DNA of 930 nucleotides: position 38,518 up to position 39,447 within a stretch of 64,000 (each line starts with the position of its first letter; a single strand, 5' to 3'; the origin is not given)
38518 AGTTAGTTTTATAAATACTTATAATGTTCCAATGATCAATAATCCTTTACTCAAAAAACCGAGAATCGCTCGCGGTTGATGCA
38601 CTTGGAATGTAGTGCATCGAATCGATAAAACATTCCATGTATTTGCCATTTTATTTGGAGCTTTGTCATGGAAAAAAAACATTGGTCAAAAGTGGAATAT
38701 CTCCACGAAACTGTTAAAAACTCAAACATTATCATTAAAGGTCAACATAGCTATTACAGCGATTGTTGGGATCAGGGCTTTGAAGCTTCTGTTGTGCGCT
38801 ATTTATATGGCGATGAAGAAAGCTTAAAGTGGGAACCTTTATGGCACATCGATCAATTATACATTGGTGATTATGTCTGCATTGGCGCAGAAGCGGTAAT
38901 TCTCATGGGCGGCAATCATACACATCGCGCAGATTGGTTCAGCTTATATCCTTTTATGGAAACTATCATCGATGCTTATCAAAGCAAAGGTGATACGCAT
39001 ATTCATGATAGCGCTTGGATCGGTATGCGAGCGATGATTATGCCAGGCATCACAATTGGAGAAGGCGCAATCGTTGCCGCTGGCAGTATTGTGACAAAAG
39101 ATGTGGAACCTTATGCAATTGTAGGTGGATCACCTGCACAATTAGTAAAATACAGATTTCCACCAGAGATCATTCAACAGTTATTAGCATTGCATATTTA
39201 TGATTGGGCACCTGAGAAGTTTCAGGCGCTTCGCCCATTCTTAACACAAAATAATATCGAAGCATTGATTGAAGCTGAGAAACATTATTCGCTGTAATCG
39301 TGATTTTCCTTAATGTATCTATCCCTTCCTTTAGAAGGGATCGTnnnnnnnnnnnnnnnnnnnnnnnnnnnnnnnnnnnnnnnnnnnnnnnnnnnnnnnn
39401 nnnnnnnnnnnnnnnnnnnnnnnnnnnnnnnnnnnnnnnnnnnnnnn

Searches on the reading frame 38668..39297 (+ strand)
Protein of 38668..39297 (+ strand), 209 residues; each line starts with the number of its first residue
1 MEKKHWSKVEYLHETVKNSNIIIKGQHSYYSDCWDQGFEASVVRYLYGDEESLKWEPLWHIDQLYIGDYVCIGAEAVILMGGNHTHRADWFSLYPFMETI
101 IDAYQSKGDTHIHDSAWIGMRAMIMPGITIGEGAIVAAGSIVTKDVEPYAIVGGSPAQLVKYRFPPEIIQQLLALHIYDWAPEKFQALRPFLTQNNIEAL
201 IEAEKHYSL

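Call 4: search_protein_families(proteins=[window:38668-39297:+], library=ncbifam, max_evalue=0.001)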
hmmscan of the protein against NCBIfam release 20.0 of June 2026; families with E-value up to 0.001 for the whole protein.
window:38668-39297:+ (209 aa): 40 families (the best 25 are shown)
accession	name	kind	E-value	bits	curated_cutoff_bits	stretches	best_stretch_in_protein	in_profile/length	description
NF000490.1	chloram_CatB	equivalog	1e-48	165.4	350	1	10-203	12-204/210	type B chloramphenicol O-acetyltransferase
NF000311.1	Vat_ABCDEFH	equivalog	2.4e-35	122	300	1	5-199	11-200/201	Vat family streptogramin A O-acetyltransferase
NF033468.1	stregram_VatI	exception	3.6e-32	111.8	415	1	8-188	16-191/208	streptogramin A O-acetyltransferase Vat(I)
NF000147.1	stregram_VatF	exception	2.5e-30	105.6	400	1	6-203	20-214/221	streptogramin A O-acetyltransferase Vat(F)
TIGR03308.1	phn_thr-fam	hypoth_equivalog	2.4e-27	96.1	201.65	1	104-201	103-200/204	phosphonate metabolim protein, transferase hexapeptide repeat family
NF000101.1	stregram_VatA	exception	5.1e-27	94.9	450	1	8-202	22-211/219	streptogramin A O-acetyltransferase Vat(A)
NF000504.1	stregram_VatH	exception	9.1e-27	94.3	475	1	9-181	22-189/216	streptogramin A O-acetyltransferase Vat(H)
NF000097.1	stregram_VatC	exception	4.8e-26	92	425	1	8-181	22-190/212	streptogramin A O-acetyltransferase Vat(C)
NF000111.1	stregram_VatD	exception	3.5e-25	89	400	1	55-181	53-185/209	streptogramin A O-acetyltransferase Vat(D)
NF000020.1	stregram_VatE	exception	5.2e-23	81.8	450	1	9-194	18-200/214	streptogramin A O-acetyltransferase Vat(E)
NF058585.1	HptprglPActTf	PfamEq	4e-17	62.3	300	1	98-162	96-159/172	heptaprenylglyceryl phosphate O-acetyltransferase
TIGR03532.1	DapD_Ac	equivalog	6.6e-17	61.9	231.75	1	109-161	160-212/231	2,3,4,5-tetrahydropyridine-2,6-dicarboxylate N-acetyltransferase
NF007797.0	PRK10502.1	subfamily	1.1e-15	57.8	192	1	59-164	88-180/183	WcaF family extracellular polysaccharide biosynthesis acetyltransferase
TIGR03570.1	NeuD_NnaD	subfamily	4.6e-15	55.8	160.8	1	107-158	151-202/202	NeuD/PglB/VioB family sugar acetyltransferase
NF007499.0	PRK10092.1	equivalog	4.7e-14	52.6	314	1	111-161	131-181/183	maltose O-acetyltransferase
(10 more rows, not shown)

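Call 75: search_solved_structures(query=window:38668-39297:+, max_evalue=0.00001, show_alignments=3)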
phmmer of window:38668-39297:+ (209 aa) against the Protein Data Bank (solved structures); distinct sequences matched with E-value up to 0.00001: 42.
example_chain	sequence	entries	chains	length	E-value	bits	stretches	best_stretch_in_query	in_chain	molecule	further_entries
8j40_A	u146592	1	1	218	1.5e-40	142.2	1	8-201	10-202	CatB8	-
5ux9_A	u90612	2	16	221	4.4e-40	140.7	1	5-200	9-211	Chloramphenicol acetyltransferase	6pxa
6mfk_A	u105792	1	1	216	1.7e-39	138.7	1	11-203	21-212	Chloramphenicol acetyltransferase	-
6pu9_A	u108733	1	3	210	8.6e-39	136.5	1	12-200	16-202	Acetyltransferase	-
1xat_A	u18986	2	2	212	1.1e-36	129.6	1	11-203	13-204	XENOBIOTIC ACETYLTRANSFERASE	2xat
3eev_A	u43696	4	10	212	2.3e-36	128.5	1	12-200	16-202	Chloramphenicol acetyltransferase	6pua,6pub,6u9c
4myo_A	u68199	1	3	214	1.4e-25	93.3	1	9-201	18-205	Virginiamycin A acetyltransferase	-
6x3j_A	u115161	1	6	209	1.5e-25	93.2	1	9-201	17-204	Virginiamycin A acetyltransferase,VatA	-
4hur_A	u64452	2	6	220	1.5e-25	93.2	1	9-201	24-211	Virginiamycin A acetyltransferase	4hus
6x3c_A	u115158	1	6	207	2.1e-25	92.7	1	9-200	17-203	Virginiamycin A acetyltransferase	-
1khr_A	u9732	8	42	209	3.7e-24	88.6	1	53-182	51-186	STREPTOGRAMIN A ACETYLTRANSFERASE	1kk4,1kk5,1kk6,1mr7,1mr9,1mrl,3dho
7hzv_A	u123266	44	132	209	3.7e-24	88.6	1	53-182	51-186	Streptogramin A acetyltransferase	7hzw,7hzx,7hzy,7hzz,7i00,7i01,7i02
4dcl_A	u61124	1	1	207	3.5e-13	52.8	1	102-161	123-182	Putative acetyltransferase SACOL2570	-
4egg_A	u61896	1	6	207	3.5e-13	52.8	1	102-161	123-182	Putative acetyltransferase SACOL2570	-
3ftt_A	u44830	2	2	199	3.6e-13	52.7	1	102-161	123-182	Putative acetyltransferase SACOL2570 | Galactoside O-acetyltransferase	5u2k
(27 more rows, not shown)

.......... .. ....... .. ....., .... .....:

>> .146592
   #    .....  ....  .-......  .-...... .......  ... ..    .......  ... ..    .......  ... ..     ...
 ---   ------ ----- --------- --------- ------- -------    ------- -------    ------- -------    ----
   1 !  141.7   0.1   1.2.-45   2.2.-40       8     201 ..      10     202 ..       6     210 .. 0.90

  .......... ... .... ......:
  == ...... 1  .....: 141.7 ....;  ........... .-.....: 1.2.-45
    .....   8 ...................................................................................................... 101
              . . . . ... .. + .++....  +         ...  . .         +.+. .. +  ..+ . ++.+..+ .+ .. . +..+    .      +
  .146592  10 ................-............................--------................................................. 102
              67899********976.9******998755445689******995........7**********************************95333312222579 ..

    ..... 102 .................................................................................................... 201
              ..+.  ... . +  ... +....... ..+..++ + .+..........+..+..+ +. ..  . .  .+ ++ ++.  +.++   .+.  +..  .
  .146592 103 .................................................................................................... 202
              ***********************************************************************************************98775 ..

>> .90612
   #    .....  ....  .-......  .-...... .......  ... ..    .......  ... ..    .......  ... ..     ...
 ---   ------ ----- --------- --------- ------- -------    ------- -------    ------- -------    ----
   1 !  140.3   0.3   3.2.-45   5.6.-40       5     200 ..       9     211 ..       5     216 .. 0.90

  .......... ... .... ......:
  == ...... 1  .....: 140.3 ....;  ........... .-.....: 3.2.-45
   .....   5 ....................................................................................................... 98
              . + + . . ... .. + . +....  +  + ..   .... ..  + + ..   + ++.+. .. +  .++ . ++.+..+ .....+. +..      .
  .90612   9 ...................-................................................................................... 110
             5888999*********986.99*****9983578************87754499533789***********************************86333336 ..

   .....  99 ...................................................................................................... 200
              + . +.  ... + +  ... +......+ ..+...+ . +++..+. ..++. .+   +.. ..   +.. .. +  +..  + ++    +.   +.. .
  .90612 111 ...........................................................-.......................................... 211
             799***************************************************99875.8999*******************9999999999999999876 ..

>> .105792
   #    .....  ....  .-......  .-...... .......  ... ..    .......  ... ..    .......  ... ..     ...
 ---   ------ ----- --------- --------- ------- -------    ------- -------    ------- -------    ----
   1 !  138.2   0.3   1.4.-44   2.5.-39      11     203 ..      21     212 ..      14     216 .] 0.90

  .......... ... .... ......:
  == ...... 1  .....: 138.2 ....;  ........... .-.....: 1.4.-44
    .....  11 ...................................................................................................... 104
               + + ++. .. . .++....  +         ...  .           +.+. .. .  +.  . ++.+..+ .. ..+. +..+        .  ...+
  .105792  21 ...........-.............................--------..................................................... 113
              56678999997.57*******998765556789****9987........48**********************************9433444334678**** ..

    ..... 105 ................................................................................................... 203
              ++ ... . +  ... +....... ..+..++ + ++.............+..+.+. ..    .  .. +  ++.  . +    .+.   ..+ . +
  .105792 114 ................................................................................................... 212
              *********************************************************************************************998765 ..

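Call 76: find_homologous_proteins(query=window:38668-39297:+, max_evalue=1e-20)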
Query window:38668-39297:+ (209 aa): 1455 proteins with E <= 1e-20 among 2218 candidates; the best 120 are listed.
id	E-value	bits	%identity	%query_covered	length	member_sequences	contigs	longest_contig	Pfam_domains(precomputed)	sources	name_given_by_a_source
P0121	1.8e-136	471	97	100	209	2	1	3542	PF14602.13,PF00132.31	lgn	-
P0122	7.0e-135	465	95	100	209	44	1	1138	PF14602.13,PF00132.31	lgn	-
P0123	8.8e-109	380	74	99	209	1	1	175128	PF14602.13,PF00132.31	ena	-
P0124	1.9e-107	376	75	99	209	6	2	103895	PF14602.13,PF00132.31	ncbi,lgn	-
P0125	9.9e-107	373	74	100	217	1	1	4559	PF00132.31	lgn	-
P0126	1.9e-106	372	75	99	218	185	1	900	PF14602.13,PF00132.31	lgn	-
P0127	4.1e-106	371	73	99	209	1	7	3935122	PF14602.13,PF00132.31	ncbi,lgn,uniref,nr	ncbi:CatB-related O-acetyltransferase [Proteus vulgaris]|uniref:Chloramphenicol acetyltransferase n=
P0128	5.7e-106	371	73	99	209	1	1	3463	PF14602.13,PF00132.31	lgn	-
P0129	1.2e-105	370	73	99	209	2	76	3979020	PF14602.13,PF00132.31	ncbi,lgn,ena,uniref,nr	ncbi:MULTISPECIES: CatB-related O-acetyltransferase [Proteus]|uniref:Chloramphenicol acetyltransfera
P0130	1.5e-105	369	73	99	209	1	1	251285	PF14602.13,PF00132.31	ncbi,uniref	ncbi:CatB-related O-acetyltransferase [Proteus faecis]|uniref:CatB-related O-acetyltransferase n=1 T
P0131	1.6e-105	369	73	99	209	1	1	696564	PF14602.13,PF00132.31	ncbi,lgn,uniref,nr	ncbi:CatB-related O-acetyltransferase [Proteus penneri]|uniref:Chloramphenicol acetyltransferase n=1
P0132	1.7e-105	369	73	99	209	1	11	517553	PF14602.13,PF00132.31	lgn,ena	-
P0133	1.9e-105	369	74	100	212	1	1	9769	PF14602.13,PF00132.31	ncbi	-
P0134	2.5e-105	369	73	99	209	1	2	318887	PF14602.13,PF00132.31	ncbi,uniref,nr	ncbi:CatB-related O-acetyltransferase [Proteus faecis]|uniref:CatB-related O-acetyltransferase n=1 T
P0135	2.9e-105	369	74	100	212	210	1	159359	PF14602.13,PF00132.31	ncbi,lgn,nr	ncbi:TPA: CatB-related O-acetyltransferase [Proteus mirabilis]|nr:CatB-related O-acetyltransferase [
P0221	4.9e-96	338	73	96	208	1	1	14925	PF14602.13,PF00132.31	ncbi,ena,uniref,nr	ncbi:MAG TPA: CatB-related O-acetyltransferase [Candidatus Ignatzschineria merdigallinarum]|uniref:C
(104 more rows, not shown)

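Call 79: find_encoding_contigs(protein=P0129, flank=3000, max_places=2)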
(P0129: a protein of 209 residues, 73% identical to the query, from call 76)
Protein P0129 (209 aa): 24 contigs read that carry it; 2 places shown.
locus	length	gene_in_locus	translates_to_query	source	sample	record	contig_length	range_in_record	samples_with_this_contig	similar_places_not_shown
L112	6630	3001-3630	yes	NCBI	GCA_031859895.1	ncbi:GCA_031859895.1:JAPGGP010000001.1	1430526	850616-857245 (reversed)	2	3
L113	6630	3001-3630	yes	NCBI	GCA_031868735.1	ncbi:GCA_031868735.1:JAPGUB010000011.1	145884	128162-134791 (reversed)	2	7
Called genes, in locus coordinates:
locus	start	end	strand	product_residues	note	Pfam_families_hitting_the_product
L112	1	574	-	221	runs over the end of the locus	PF00072:Response_reg, PF00486:Trans_reg_C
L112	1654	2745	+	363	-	PF00724:Oxidored_FMN, PF01207:Dus (faint)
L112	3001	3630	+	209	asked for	PF00132:Hexapep, PF14602:Hexapep_2 (weak)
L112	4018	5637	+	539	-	-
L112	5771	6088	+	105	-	-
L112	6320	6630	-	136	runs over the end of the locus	PF03061:4HBT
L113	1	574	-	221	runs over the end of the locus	PF00072:Response_reg, PF00486:Trans_reg_C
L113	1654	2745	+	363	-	PF00724:Oxidored_FMN, PF01207:Dus (faint)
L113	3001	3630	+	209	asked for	PF00132:Hexapep, PF14602:Hexapep_2 (weak)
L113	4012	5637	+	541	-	-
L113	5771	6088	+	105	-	-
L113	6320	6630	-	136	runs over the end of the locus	PF03061:4HBT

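Call 80: find_encoding_contigs(protein=P0221, flank=4000, max_places=2)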
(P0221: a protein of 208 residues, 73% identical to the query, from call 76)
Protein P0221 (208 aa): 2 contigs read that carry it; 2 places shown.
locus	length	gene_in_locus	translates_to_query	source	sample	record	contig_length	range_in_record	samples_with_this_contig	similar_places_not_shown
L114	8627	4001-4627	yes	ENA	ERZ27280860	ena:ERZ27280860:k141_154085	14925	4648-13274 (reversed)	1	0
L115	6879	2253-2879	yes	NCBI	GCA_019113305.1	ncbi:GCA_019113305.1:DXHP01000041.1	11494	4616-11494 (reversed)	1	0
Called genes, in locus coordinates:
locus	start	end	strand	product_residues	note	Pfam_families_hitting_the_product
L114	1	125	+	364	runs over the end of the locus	PF02463:SMC_N, PF13175:AAA_15, PF13476:AAA_23, PF13304:AAA_21 (weak)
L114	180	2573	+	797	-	PF02518:HATPase_c, PF00204:DNA_gyraseB, PF01751:Toprim, PF21249:GyrB_hook, PF18053:GyrB_insert, PF00986:DNA_gyraseB_C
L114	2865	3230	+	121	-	-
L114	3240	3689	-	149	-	PF05232:BTP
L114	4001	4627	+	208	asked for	PF00132:Hexapep, PF14602:Hexapep_2 (weak)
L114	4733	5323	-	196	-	PF00440:TetR_N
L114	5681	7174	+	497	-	PF00083:Sugar_tr, PF07690:MFS_1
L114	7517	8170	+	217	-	PF00072:Response_reg, PF00486:Trans_reg_C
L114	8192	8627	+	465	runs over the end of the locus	PF08521:2CSK_N, PF00512:HisKA, PF02518:HATPase_c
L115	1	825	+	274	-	PF21249:GyrB_hook, PF18053:GyrB_insert, PF00986:DNA_gyraseB_C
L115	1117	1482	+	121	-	-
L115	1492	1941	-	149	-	PF05232:BTP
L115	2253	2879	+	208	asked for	PF00132:Hexapep, PF14602:Hexapep_2 (weak)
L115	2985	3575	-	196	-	PF00440:TetR_N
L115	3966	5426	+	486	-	PF00083:Sugar_tr, PF07690:MFS_1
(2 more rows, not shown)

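Call 90: search_protein_families(proteins=[window:38668-39297:+], library=padloc, max_evalue=0.001)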
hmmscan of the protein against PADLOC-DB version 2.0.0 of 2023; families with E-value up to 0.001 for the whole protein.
window:38668-39297:+ (209 aa): 0 families
